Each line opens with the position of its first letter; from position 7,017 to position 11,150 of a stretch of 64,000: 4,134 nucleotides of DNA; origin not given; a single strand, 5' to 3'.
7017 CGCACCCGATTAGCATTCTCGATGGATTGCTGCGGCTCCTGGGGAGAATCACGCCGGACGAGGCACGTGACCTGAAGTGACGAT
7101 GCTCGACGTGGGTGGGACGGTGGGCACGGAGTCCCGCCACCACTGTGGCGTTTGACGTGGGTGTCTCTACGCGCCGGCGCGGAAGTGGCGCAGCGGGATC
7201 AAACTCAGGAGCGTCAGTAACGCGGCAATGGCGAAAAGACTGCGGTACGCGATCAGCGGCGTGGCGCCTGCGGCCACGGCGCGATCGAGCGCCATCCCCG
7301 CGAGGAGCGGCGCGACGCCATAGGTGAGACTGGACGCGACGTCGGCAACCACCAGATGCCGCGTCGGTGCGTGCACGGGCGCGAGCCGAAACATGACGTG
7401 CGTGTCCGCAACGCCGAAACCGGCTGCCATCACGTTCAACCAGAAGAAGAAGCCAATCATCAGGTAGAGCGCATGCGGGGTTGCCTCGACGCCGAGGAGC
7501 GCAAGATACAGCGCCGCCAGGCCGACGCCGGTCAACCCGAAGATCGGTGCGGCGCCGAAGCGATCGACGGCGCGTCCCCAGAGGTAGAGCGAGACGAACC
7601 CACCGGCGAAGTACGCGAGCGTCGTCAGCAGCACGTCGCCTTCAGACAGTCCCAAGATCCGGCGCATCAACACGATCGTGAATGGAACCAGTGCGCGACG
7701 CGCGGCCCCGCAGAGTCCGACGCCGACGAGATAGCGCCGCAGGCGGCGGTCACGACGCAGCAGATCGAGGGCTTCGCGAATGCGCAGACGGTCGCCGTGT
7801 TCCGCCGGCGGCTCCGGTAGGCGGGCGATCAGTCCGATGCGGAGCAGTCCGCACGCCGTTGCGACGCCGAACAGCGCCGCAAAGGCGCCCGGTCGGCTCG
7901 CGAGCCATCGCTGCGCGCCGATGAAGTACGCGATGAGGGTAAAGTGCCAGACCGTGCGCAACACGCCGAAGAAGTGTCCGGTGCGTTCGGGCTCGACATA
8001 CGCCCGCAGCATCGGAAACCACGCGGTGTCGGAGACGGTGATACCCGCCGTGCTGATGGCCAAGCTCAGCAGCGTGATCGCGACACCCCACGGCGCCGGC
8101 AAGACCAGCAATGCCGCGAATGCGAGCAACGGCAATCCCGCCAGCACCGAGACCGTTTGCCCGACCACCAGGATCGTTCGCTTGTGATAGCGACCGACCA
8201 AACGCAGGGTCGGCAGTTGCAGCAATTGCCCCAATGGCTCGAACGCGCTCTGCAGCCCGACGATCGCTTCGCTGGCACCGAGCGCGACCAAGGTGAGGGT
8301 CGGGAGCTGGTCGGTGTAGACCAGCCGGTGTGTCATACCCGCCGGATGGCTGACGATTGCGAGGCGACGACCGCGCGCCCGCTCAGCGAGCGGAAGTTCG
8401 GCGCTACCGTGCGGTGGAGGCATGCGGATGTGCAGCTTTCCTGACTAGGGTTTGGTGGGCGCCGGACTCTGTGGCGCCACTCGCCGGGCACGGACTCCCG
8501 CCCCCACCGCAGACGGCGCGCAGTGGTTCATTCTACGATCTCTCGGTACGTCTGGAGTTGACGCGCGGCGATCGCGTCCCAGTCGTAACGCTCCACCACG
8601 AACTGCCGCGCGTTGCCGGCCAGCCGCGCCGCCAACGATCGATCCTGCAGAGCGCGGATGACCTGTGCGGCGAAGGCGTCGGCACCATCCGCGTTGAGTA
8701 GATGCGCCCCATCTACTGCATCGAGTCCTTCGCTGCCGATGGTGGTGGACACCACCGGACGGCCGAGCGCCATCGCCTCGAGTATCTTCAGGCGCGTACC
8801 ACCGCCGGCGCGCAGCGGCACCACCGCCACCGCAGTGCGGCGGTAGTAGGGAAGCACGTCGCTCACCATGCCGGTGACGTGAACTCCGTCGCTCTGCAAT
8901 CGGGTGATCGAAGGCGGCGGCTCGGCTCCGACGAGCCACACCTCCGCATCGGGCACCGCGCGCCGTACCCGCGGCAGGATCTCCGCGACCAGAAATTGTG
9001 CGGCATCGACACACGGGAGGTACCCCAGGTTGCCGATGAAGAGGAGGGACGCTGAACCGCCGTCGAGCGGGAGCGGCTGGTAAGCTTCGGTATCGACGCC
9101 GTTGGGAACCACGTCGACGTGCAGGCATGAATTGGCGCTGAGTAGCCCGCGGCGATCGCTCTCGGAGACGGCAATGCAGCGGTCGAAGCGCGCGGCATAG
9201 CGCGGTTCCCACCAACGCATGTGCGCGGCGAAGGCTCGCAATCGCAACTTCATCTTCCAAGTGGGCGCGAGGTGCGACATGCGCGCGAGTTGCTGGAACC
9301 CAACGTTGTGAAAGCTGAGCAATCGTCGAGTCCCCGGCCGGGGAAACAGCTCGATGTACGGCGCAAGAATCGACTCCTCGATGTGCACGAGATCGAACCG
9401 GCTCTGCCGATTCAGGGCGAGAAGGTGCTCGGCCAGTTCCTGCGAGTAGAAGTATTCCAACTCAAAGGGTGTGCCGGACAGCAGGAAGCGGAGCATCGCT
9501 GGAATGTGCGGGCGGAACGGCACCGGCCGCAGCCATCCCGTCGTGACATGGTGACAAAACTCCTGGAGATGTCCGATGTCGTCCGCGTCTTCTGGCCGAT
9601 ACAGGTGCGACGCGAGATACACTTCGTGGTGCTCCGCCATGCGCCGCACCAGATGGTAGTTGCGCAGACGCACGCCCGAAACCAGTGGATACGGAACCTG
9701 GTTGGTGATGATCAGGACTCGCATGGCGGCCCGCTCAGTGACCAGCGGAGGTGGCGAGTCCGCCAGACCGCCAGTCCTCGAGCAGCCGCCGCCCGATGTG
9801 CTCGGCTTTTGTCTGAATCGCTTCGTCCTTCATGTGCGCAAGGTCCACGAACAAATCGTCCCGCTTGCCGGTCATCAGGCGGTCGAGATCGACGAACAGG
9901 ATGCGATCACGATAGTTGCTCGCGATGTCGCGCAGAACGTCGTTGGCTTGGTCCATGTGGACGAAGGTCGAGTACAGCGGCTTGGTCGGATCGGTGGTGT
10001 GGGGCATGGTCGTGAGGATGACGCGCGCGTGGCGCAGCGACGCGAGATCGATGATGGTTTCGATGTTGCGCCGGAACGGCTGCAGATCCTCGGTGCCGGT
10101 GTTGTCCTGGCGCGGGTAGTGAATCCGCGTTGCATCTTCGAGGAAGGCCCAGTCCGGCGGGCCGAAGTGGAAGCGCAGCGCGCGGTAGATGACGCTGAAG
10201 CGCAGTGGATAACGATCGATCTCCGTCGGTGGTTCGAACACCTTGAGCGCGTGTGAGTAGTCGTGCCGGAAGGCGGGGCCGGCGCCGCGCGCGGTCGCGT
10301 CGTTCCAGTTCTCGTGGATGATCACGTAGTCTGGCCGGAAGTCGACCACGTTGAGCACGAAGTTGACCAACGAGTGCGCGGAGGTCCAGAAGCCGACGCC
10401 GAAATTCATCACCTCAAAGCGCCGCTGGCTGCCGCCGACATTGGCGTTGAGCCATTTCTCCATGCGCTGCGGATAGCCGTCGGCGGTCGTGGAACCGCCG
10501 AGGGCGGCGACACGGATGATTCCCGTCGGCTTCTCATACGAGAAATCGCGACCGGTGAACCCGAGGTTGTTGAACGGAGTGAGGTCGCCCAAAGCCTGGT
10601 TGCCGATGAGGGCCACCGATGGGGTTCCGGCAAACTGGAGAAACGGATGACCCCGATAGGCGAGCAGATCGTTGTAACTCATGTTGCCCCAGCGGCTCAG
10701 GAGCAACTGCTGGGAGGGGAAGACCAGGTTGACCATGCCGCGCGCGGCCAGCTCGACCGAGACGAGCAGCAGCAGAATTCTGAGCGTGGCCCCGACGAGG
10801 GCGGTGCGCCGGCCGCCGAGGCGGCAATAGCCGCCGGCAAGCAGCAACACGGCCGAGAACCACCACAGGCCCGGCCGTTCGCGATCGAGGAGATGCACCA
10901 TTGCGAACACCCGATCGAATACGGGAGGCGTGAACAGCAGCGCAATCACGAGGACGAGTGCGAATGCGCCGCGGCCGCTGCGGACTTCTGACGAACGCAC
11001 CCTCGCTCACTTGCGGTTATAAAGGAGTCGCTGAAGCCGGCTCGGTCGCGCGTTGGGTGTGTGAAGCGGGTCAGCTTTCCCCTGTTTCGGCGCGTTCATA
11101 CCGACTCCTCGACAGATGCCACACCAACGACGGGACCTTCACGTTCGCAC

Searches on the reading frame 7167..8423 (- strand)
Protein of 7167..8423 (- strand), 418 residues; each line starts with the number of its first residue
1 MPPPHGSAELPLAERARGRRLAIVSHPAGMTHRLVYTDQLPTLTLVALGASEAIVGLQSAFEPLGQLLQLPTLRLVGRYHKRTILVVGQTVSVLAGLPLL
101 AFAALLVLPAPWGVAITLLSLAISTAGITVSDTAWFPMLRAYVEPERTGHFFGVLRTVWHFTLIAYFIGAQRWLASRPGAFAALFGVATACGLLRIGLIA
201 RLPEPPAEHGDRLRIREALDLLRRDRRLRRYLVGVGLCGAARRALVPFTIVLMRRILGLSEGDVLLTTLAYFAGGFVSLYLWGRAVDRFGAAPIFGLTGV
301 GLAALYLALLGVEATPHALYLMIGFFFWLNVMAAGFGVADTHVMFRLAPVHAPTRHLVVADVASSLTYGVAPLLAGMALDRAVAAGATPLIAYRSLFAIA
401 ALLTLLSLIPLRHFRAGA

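Call 75: search_protein_families(library=pfam, proteins=[window:7167-8423:-], max_evalue=0.00001)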
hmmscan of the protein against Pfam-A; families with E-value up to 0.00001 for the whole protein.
window:7167-8423:- (418 aa): 1 family
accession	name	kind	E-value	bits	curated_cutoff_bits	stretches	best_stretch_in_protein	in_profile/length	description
PF07690.21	MFS_1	-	6.2e-14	52.1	33.4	1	234-409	4-166/347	Major Facilitator Superfamily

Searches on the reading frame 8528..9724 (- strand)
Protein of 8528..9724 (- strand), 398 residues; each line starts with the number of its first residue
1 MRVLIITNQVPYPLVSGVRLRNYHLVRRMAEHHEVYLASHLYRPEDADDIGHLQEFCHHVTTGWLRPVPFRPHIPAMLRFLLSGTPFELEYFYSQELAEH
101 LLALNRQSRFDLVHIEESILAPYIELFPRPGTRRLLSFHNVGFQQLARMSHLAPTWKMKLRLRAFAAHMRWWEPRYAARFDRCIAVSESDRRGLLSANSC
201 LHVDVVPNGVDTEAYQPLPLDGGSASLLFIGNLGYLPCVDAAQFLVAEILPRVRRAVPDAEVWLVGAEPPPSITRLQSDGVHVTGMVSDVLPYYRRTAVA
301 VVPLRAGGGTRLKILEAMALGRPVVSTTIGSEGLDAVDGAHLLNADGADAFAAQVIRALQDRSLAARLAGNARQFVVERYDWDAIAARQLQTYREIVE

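Call 75: search_protein_families(library=pfam, proteins=[window:8528-9724:-], max_evalue=0.00001)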
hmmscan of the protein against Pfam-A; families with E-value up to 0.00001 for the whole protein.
window:8528-9724:- (398 aa): 5 families
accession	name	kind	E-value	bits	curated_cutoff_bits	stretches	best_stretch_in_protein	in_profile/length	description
PF13692.12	Glyco_trans_1_4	-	6.1e-27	95.1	27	1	226-361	3-142/142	Glycosyl transferases group 1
PF13439.12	Glyco_transf_4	-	2.4e-15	57.4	28.5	1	16-213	2-169/170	Glycosyltransferase Family 4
PF00534.26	Glycos_transf_1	-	1e-09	38.6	26.4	1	274-374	68-171/172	Glycosyl transferases group 1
PF13579.12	Glyco_trans_4_4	-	1.1e-09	39.2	29.7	1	17-209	2-158/158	Glycosyl transferase 4-like domain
PF13524.12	Glyco_trans_1_2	-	1.9e-08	34.8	25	1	258-388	13-141/144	Glycosyl transferase-like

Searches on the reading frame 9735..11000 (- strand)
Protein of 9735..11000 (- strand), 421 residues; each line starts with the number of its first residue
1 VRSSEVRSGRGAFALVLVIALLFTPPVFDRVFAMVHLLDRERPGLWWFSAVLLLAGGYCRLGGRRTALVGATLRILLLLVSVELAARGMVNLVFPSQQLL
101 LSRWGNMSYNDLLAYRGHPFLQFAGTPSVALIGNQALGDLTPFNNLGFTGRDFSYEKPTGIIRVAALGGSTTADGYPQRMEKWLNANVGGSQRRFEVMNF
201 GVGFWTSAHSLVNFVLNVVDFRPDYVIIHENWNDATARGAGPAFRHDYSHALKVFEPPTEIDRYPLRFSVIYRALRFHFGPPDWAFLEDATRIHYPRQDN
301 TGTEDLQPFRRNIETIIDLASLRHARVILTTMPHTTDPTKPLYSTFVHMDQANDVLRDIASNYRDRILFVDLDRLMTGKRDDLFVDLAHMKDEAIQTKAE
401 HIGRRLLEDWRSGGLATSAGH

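Call 75: search_protein_families(library=pfam, proteins=[window:9735-11000:-], max_evalue=0.00001)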
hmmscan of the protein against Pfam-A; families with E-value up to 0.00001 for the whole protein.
window:9735-11000:- (421 aa): 1 family
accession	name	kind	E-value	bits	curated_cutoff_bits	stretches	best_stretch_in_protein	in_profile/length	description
PF13472.12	Lipase_GDSL_2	-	3.1e-13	51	32.9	1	166-387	1-164/178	GDSL-like Lipase/Acylhydrolase family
